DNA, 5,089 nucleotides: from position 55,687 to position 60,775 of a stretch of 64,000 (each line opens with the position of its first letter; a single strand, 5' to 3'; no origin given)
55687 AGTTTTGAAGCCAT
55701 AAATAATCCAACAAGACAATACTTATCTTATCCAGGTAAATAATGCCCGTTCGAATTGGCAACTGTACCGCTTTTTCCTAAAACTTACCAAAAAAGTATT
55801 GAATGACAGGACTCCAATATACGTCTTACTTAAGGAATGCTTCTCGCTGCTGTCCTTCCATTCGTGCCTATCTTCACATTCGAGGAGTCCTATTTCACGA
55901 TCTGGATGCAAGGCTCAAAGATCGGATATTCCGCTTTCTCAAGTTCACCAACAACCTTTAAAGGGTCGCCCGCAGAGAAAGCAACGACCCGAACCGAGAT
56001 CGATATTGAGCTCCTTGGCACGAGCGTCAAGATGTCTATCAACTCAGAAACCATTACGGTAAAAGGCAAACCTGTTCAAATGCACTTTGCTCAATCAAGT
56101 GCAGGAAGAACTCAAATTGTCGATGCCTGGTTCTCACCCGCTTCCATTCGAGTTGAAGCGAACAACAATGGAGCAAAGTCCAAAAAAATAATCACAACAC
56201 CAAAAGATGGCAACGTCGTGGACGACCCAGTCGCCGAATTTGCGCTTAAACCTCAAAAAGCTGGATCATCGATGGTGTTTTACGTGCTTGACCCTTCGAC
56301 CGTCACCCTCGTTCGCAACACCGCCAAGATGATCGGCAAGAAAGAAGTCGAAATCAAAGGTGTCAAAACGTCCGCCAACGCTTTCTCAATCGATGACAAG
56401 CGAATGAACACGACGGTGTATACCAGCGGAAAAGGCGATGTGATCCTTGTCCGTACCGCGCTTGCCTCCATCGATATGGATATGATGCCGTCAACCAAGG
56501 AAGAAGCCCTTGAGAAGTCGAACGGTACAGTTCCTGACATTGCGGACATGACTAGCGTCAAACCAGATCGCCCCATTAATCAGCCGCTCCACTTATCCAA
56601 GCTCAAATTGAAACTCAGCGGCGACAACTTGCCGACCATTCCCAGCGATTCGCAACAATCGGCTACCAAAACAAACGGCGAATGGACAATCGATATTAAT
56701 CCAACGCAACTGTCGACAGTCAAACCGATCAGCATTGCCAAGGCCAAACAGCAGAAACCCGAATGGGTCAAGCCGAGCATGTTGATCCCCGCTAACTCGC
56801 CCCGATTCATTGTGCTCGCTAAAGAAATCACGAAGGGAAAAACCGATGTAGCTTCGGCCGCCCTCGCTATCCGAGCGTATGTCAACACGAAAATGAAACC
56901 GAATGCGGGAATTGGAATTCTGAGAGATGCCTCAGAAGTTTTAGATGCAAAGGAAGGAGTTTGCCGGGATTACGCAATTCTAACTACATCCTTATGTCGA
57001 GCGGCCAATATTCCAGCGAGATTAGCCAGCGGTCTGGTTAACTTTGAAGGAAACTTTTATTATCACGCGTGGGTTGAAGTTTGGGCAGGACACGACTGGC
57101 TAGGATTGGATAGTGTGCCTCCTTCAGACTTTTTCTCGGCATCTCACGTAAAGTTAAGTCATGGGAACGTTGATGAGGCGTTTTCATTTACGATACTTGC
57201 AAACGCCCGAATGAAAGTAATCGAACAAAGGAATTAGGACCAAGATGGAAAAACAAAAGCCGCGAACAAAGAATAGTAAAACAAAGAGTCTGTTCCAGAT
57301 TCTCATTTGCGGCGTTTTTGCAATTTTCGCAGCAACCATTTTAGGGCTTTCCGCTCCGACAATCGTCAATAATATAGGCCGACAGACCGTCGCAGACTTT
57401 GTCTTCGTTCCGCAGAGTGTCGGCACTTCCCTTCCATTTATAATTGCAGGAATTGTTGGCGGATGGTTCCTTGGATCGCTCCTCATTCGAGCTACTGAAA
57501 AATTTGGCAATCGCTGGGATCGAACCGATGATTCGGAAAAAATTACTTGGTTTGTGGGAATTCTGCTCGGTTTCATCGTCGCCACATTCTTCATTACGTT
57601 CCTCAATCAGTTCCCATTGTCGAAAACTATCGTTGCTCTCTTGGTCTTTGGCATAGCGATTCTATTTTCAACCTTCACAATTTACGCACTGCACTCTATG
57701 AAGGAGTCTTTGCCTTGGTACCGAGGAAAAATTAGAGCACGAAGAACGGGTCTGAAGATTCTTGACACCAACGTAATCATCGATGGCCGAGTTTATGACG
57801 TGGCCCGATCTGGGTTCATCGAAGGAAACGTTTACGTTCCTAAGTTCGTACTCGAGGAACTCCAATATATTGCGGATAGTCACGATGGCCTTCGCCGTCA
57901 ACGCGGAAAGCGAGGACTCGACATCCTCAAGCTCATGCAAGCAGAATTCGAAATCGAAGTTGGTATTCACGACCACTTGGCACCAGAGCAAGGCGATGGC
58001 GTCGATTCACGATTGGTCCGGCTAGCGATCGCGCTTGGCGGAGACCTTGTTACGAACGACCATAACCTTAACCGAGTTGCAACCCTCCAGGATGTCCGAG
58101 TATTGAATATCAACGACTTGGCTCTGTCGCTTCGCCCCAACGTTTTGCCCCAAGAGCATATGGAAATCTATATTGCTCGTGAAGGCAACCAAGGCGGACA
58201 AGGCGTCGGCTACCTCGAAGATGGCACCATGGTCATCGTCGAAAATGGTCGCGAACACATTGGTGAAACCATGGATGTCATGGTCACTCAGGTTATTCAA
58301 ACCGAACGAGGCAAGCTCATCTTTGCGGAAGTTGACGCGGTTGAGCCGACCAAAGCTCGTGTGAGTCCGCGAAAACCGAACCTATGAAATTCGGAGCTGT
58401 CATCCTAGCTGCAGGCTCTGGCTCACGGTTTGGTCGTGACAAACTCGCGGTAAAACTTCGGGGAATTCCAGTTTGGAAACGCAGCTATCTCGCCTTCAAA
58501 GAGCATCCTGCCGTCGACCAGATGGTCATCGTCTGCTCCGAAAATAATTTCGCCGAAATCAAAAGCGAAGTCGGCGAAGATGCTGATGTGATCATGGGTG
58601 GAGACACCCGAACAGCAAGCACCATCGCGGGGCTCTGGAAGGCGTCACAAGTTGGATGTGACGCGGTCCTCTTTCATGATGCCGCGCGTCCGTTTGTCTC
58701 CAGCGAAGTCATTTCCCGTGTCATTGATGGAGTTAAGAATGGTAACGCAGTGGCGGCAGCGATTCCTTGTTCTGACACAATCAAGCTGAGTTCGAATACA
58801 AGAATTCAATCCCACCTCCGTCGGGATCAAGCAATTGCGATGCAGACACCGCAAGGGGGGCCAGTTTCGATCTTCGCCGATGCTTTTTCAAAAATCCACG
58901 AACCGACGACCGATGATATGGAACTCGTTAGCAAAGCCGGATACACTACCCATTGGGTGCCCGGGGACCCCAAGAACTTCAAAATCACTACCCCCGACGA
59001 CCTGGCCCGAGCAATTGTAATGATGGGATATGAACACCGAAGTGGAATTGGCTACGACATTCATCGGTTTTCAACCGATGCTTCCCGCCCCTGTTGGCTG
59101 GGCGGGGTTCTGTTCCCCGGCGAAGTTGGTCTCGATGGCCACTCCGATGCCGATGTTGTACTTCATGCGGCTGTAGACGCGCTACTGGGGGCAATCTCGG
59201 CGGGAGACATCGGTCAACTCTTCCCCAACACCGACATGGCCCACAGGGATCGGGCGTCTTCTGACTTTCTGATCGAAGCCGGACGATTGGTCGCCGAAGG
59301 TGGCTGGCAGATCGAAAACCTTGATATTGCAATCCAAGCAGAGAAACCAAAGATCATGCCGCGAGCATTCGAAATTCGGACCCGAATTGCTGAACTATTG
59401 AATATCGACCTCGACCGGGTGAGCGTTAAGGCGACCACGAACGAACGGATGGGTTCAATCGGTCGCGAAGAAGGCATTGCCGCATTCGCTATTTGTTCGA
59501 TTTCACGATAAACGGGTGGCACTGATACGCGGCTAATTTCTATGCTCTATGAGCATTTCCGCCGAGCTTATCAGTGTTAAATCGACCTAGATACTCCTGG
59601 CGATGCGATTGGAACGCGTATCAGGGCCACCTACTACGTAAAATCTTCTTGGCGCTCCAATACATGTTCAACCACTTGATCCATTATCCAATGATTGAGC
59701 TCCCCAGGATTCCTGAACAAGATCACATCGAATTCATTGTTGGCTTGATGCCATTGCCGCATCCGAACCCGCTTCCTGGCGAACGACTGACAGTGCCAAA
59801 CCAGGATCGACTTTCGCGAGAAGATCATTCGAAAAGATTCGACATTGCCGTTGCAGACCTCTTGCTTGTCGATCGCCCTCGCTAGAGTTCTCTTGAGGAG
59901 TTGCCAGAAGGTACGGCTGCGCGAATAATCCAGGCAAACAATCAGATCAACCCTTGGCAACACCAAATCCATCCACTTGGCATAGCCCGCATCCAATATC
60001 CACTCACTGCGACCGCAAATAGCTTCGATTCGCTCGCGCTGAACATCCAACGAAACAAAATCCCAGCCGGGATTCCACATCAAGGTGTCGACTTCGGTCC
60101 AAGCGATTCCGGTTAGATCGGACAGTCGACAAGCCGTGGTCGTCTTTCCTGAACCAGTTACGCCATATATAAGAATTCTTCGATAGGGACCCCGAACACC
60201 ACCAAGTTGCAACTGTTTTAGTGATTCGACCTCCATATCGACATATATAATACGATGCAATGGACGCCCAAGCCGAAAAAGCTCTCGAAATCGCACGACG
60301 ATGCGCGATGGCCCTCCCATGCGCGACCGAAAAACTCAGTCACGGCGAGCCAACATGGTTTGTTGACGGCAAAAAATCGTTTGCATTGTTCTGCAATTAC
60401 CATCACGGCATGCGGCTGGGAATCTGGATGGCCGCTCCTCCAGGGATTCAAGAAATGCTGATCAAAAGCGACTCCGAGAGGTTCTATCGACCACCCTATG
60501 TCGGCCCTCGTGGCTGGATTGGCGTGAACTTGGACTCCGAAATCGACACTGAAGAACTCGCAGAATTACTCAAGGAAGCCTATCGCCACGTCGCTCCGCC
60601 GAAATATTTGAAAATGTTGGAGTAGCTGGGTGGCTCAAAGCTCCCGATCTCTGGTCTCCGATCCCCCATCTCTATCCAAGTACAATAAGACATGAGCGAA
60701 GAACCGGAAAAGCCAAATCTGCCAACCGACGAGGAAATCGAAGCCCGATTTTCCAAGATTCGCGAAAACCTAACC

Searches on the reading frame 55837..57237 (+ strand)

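Call 51: search_protein_families(library=pfam, proteins=[window:55837-57237:+], max_evalue=0.0001)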
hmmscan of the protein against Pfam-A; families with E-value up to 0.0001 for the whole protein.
window:55837-57237:+ (466 aa): 4 families
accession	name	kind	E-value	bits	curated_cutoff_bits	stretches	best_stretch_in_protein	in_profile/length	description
PF01841.26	Transglut_core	-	2.9e-20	73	23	1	327-425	3-107/108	Transglutaminase-like superfamily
PF13471.12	Transglut_core3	-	2e-06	28.2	26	1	362-415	45-97/117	Transglutaminase-like superfamily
PF04473.18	DUF553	-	8.2e-06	25.8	20.5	1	362-422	50-109/140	Transglutaminase-like domain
PF19630.5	DUF6134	-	2.4e-05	24.9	27.9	1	20-206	1-171/184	Domain of unknown function (DUF6134)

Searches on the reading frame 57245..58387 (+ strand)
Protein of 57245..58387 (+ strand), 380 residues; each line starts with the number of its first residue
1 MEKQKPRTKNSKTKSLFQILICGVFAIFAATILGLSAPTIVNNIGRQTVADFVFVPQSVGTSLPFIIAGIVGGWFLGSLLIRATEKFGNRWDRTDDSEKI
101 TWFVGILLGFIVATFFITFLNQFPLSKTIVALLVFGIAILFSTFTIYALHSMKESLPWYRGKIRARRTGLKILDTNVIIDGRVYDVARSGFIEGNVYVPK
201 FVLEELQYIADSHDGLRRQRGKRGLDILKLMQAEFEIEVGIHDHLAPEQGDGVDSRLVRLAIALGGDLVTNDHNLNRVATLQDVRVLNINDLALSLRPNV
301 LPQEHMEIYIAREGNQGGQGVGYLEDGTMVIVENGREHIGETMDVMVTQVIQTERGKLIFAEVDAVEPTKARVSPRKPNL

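Call 51: search_protein_families(library=pfam, proteins=[window:57245-58387:+], max_evalue=0.0001)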
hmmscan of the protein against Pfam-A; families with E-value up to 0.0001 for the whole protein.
window:57245-58387:+ (380 aa): 2 families
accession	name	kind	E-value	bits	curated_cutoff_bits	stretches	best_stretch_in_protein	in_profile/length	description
PF01850.27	PIN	-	1.7e-08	35.5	23.6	1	172-279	2-118/120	PIN domain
PF01938.26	TRAM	-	7.5e-06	26.2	21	1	306-350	8-51/61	TRAM domain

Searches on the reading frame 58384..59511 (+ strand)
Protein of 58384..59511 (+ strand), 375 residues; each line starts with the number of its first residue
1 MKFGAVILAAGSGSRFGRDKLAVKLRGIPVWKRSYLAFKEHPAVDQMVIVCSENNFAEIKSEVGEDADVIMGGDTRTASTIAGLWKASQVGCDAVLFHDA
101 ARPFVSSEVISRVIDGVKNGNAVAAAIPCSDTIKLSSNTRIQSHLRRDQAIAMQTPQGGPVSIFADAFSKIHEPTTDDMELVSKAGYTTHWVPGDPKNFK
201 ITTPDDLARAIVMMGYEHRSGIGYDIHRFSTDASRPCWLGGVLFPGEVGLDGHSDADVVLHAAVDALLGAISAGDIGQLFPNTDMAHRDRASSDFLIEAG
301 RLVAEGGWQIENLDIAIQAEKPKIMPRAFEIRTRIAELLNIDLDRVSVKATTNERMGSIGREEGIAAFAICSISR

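Call 51: search_protein_families(library=pfam, proteins=[window:58384-59511:+], max_evalue=0.0001)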
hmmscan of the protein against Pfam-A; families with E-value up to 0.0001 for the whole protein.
window:58384-59511:+ (375 aa): 3 families
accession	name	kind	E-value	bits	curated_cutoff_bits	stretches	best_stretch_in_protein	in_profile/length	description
PF02542.21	YgbB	-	3.3e-57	193.6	26.7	1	219-373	2-154/155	YgbB family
PF01128.25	IspD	-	1.1e-43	150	27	1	5-214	3-219/221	2-C-methyl-D-erythritol 4-phosphate cytidylyltransferase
PF12804.13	NTP_transf_3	-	2.8e-13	50.8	27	1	5-126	1-120/160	MobA-like NTP transferase domain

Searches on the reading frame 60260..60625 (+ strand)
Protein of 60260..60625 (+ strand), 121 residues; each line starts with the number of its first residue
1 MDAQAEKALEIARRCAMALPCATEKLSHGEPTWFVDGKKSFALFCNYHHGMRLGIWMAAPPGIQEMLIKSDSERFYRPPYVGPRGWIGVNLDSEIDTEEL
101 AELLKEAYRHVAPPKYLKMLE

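Call 51: search_protein_families(library=pfam, proteins=[window:60260-60625:+], max_evalue=0.0001)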
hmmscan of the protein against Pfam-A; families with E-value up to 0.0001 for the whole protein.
window:60260-60625:+ (121 aa): 1 family
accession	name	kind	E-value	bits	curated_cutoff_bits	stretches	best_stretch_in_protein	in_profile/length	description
PF04237.18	YjbR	-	2.8e-14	54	30.1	1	17-109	1-87/88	YjbR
